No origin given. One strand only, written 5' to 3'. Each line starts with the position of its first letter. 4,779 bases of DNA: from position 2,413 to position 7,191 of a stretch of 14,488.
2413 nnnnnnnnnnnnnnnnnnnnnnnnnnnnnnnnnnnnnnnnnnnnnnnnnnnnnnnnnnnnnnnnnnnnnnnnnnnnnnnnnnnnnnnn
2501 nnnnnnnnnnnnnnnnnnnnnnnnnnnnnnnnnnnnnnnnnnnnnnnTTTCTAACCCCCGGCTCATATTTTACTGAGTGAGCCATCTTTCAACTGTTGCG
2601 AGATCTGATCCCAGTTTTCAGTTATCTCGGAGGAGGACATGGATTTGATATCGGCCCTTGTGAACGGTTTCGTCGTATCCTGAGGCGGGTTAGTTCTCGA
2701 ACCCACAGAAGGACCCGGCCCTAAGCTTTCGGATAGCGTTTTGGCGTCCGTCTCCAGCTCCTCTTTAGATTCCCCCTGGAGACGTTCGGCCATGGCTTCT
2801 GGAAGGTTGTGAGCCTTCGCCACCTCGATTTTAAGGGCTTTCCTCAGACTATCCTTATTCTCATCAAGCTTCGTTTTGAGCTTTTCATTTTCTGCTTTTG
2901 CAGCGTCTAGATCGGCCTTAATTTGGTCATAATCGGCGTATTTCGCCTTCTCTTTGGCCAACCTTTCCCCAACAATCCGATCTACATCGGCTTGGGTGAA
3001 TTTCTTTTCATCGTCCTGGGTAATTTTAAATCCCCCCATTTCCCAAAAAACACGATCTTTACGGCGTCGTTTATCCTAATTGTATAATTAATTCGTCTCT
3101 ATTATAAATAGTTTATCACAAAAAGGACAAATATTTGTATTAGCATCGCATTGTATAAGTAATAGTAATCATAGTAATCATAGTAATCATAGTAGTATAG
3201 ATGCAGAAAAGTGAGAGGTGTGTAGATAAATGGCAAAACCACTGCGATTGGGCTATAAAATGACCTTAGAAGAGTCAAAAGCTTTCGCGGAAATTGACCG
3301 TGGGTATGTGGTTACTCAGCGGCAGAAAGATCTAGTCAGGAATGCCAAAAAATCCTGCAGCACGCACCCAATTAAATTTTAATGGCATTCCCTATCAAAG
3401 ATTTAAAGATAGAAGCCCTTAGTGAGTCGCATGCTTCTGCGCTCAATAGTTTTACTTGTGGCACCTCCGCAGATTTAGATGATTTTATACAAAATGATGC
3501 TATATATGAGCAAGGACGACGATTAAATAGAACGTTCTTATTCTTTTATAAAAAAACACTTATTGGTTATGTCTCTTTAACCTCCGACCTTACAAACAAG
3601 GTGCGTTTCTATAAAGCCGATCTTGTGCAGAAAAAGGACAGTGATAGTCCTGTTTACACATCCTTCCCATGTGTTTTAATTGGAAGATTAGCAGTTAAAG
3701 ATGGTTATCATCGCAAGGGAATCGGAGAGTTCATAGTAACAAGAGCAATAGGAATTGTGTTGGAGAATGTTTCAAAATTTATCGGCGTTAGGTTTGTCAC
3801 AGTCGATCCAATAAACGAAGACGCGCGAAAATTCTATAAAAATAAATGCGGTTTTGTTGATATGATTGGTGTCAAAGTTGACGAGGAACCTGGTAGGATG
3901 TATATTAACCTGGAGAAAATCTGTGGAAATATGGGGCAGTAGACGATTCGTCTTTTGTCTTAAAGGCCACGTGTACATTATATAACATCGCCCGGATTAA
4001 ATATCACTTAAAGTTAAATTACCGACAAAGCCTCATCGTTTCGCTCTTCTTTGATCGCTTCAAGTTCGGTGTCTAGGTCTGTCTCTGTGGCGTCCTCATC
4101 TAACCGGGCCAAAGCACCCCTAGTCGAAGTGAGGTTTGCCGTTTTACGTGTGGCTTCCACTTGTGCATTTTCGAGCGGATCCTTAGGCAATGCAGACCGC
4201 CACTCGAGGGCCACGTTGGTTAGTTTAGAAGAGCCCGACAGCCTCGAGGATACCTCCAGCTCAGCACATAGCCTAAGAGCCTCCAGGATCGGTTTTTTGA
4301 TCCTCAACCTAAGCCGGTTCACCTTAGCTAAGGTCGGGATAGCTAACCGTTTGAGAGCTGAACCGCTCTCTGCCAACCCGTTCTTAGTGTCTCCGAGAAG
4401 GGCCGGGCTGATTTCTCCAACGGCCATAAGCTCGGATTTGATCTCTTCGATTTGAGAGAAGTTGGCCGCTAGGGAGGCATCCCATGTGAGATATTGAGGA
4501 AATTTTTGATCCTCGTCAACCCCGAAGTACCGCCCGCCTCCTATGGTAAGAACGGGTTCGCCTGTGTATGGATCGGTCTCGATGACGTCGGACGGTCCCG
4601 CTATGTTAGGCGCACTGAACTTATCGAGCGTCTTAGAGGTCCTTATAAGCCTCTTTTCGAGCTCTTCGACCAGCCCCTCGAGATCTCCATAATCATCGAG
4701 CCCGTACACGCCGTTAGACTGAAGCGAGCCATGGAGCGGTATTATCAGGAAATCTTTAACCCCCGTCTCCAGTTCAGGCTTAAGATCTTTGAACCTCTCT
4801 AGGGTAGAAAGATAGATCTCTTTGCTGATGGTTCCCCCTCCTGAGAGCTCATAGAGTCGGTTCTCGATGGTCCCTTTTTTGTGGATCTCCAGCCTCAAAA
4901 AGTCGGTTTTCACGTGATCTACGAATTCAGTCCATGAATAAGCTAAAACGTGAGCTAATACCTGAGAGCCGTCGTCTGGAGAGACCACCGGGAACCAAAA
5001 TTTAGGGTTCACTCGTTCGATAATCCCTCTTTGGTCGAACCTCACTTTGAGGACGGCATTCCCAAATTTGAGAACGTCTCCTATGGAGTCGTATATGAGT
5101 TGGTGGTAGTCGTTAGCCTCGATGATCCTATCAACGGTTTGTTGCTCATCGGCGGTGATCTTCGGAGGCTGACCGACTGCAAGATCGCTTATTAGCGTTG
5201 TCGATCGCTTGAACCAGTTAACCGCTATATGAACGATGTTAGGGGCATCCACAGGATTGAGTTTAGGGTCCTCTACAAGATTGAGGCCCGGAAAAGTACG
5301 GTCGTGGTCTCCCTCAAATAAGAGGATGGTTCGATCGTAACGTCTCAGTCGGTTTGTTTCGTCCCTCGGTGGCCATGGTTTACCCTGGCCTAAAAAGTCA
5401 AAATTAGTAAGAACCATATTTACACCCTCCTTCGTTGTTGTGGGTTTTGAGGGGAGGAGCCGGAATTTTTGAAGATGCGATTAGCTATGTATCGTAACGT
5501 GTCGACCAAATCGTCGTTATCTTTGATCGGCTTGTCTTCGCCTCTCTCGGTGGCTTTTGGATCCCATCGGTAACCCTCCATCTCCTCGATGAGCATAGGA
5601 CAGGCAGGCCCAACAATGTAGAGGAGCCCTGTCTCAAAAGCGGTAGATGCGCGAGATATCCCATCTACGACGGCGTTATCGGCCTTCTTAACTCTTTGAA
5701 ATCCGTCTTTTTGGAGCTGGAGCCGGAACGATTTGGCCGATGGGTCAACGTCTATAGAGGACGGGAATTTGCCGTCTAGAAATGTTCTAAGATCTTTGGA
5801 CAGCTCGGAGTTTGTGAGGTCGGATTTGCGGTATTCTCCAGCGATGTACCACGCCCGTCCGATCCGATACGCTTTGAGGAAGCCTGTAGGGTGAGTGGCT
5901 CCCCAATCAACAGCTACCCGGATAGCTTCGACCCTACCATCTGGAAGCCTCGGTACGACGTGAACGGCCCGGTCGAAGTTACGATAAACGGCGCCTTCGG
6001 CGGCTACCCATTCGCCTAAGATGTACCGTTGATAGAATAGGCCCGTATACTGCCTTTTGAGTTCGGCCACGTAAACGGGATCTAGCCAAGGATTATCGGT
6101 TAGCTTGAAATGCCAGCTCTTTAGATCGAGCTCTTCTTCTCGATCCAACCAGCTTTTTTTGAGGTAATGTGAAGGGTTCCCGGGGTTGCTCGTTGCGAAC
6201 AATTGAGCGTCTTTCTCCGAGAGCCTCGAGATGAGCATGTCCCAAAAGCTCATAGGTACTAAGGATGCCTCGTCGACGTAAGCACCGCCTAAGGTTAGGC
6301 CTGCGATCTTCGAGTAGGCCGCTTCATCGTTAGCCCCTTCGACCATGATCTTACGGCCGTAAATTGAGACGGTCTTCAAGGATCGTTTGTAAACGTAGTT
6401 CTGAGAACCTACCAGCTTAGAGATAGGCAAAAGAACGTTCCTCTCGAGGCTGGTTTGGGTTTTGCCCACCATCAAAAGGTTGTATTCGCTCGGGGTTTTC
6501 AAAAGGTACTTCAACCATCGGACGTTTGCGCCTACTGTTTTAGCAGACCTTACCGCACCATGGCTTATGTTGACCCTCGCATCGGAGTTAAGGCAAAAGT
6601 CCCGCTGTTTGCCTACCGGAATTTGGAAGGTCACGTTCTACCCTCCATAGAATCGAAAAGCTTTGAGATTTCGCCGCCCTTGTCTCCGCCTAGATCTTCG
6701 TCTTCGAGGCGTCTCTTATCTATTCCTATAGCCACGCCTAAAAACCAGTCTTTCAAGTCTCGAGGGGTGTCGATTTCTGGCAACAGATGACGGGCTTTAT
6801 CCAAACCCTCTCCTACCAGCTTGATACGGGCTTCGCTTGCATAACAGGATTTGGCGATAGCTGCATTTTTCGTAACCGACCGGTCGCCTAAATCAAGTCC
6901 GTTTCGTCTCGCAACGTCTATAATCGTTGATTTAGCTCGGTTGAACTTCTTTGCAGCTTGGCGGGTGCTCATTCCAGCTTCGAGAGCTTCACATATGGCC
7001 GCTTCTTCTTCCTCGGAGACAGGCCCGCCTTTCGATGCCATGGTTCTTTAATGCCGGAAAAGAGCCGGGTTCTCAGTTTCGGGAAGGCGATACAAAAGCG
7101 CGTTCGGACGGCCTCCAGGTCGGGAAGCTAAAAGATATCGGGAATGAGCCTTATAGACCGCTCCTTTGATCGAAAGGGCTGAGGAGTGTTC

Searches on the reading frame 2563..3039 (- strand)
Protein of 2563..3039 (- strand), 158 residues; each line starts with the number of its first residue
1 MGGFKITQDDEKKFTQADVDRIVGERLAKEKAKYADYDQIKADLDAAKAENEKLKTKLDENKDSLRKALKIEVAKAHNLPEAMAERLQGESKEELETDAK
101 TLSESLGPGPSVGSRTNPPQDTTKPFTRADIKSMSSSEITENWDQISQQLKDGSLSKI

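Call 8: search_protein_families(library=pfam, max_evalue=0.01, proteins=[window:2563-3039:-])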
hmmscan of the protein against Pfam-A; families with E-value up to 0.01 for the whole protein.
window:2563-3039:- (158 aa): 1 family
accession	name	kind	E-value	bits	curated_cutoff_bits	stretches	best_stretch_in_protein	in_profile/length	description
PF02183.23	HALZ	-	0.0092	16.6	28.1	1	35-60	12-37/43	Homeobox associated leucine zipper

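Call 10: search_protein_families(library=phrogs, max_evalue=0.01, proteins=[window:2563-3039:-])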
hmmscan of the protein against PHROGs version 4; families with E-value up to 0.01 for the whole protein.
window:2563-3039:- (158 aa): 6 families
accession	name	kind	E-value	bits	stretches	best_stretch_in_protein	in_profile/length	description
phrog_233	-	head and packaging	1.5e-19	72.3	1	11-152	17-158/161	head scaffolding protein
phrog_1793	-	head and packaging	8.7e-11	43.3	1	10-136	39-169/193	head scaffolding protein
phrog_4638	-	head and packaging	1.6e-10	42.4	1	10-142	36-171/189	head scaffolding protein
phrog_36217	-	unknown function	1.2e-08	36.4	1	15-64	11-60/115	-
phrog_3760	-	head and packaging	1.6e-08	35.8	1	13-120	42-170/209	head scaffolding protein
phrog_2303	-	head and packaging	0.00021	22.2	1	8-82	46-129/219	head scaffolding protein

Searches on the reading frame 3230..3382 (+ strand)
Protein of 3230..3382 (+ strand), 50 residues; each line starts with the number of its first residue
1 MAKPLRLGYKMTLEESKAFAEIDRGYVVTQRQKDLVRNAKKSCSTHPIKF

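Call 66: search_protein_families(library=padloc, max_evalue=0.01, proteins=[window:3230-3382:+])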
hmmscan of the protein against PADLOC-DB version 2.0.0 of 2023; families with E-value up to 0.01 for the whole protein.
window:3230-3382:+ (50 aa): 0 families

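Call 67: search_protein_families(library=ncbifam, max_evalue=0.01, proteins=[window:3230-3382:+])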
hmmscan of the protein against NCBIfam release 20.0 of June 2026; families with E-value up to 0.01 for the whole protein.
window:3230-3382:+ (50 aa): 0 families

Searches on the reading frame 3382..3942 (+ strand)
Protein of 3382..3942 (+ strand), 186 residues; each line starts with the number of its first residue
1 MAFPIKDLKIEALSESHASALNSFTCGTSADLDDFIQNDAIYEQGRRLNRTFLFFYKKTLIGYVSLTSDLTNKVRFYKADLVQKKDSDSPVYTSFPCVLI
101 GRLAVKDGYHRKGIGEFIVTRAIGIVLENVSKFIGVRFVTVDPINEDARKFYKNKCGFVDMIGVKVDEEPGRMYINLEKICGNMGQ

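Call 8: search_protein_families(library=pfam, max_evalue=0.01, proteins=[window:3382-3942:+])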
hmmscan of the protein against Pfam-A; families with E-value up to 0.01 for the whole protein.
window:3382-3942:+ (186 aa): 3 families
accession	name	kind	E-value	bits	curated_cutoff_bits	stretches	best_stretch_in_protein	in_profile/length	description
PF00583.31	Acetyltransf_1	-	6.6e-09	36.5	20.7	1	45-158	29-116/116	Acetyltransferase (GNAT) family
PF13508.13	Acetyltransf_7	-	4.5e-05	24.2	27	1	92-159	28-83/84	Acetyltransferase (GNAT) domain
PF13673.13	Acetyltransf_10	-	5.1e-05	23.7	23.6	1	100-176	54-123/128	Acetyltransferase (GNAT) domain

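Call 10: search_protein_families(library=phrogs, max_evalue=0.01, proteins=[window:3382-3942:+])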
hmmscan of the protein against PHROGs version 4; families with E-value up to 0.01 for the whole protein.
window:3382-3942:+ (186 aa): 1 family
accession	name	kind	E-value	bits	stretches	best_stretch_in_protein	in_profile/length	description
phrog_1758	-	other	1.7e-30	107.3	1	6-179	8-180/184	acetyltransferase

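Call 66: search_protein_families(library=padloc, max_evalue=0.01, proteins=[window:3382-3942:+])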
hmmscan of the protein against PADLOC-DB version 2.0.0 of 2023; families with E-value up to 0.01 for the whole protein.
window:3382-3942:+ (186 aa): 0 families

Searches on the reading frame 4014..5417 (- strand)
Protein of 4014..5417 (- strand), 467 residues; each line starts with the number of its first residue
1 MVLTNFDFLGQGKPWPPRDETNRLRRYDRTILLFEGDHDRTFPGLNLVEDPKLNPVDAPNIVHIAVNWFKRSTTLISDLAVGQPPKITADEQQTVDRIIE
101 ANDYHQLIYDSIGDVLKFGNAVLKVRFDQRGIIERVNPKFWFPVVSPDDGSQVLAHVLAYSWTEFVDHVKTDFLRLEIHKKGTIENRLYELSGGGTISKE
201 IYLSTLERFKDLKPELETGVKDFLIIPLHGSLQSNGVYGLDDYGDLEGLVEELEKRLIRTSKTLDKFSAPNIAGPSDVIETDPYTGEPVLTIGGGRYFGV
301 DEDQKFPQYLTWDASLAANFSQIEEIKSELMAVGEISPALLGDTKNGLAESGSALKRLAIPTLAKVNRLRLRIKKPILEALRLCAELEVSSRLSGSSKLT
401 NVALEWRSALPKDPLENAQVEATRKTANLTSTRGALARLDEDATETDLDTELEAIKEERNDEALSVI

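Call 8: search_protein_families(library=pfam, max_evalue=0.01, proteins=[window:4014-5417:-])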
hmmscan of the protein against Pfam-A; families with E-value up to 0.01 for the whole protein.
window:4014-5417:- (467 aa): 1 family
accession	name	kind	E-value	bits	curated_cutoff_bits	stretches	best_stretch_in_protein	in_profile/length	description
PF05133.19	SPP1_portal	-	9e-11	41.8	25.5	2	349-462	306-413/416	Phage portal protein, SPP1 Gp6-like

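Call 10: search_protein_families(library=phrogs, max_evalue=0.01, proteins=[window:4014-5417:-])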
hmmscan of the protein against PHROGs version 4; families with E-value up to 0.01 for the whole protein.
window:4014-5417:- (467 aa): 3 families
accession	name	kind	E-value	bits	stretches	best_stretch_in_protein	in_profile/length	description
phrog_533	-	head and packaging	1e-28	101.2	1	12-462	20-483/495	portal protein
phrog_64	-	head and packaging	4.5e-16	59.4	1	23-463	89-499/547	portal protein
phrog_104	-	head and packaging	0.00022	21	1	288-463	303-469/550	portal protein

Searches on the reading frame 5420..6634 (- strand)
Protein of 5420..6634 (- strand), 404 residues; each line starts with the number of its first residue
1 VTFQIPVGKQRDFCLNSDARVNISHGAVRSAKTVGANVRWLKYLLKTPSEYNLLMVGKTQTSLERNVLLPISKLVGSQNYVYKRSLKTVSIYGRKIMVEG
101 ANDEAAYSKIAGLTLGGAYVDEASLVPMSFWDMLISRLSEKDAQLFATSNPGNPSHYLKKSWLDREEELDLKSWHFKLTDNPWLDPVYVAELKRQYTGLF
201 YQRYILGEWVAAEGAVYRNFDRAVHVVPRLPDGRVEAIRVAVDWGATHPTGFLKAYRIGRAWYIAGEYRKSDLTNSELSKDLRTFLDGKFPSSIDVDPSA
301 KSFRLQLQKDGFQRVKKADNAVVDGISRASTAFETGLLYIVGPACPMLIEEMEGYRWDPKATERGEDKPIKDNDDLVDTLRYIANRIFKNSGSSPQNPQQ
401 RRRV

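Call 8: search_protein_families(library=pfam, max_evalue=0.01, proteins=[window:5420-6634:-])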
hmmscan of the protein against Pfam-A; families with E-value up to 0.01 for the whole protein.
window:5420-6634:- (404 aa): 3 families
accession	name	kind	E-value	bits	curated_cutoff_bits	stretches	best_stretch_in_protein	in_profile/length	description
PF04466.19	Terminase_3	-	7.1e-11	42.5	23.2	1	24-195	7-186/201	Phage terminase large subunit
PF03237.21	Terminase_6N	-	5.4e-08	33.2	22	1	85-222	69-213/215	Terminase large subunit, T4likevirus-type, N-terminal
PF17289.8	Terminase_6C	-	2.3e-06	28.1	22.6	1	241-384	2-152/155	Terminase RNaseH-like domain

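Call 10: search_protein_families(library=phrogs, max_evalue=0.01, proteins=[window:5420-6634:-])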
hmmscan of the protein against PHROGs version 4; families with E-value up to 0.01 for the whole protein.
window:5420-6634:- (404 aa): 7 families
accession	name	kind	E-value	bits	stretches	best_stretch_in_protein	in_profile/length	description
phrog_2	-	head and packaging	3.3e-48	166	1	8-393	268-599/807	terminase large subunit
phrog_10250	-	head and packaging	2.2e-35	123.4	1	193-391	2-219/228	terminase large subunit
phrog_5653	-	head and packaging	1.4e-20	74.8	1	207-393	1-186/199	terminase large subunit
phrog_6672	-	head and packaging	3e-18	66.8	1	262-399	7-141/145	terminase large subunit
phrog_979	-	head and packaging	2.7e-14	53.8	1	3-164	151-319/642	terminase large subunit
phrog_3717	-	head and packaging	6.1e-14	53.1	1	16-224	20-239/277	terminase large subunit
phrog_22023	-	unknown function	0.0002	22.6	1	144-254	24-132/153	-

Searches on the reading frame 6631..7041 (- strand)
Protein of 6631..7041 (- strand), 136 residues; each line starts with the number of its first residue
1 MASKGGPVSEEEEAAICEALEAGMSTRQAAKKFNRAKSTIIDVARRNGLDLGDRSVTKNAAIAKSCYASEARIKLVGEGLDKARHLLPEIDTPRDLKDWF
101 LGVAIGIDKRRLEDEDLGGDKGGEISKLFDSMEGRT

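Call 8: search_protein_families(library=pfam, max_evalue=0.01, proteins=[window:6631-7041:-])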
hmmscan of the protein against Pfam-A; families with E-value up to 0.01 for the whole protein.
window:6631-7041:- (136 aa): 3 families
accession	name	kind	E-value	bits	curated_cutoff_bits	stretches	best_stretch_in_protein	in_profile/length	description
PF13936.12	HTH_38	-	0.0014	18.7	27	1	11-41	8-38/44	Helix-turn-helix domain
PF05225.22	HTH_psq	-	0.0023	18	20.4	1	18-46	7-39/45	helix-turn-helix, Psq domain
PF13384.12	HTH_23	-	0.0062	16.8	24.6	0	9-46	3-40/50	Homeodomain-like domain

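Call 10: search_protein_families(library=phrogs, max_evalue=0.01, proteins=[window:6631-7041:-])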
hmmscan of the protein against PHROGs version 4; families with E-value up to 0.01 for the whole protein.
window:6631-7041:- (136 aa): 2 families
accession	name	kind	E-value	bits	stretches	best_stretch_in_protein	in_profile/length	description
phrog_5536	-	unknown function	7.2e-09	36.7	1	6-99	4-97/172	-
phrog_323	-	transcription regulation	0.0002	22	1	3-57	144-198/319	transcriptional regulator, D5-like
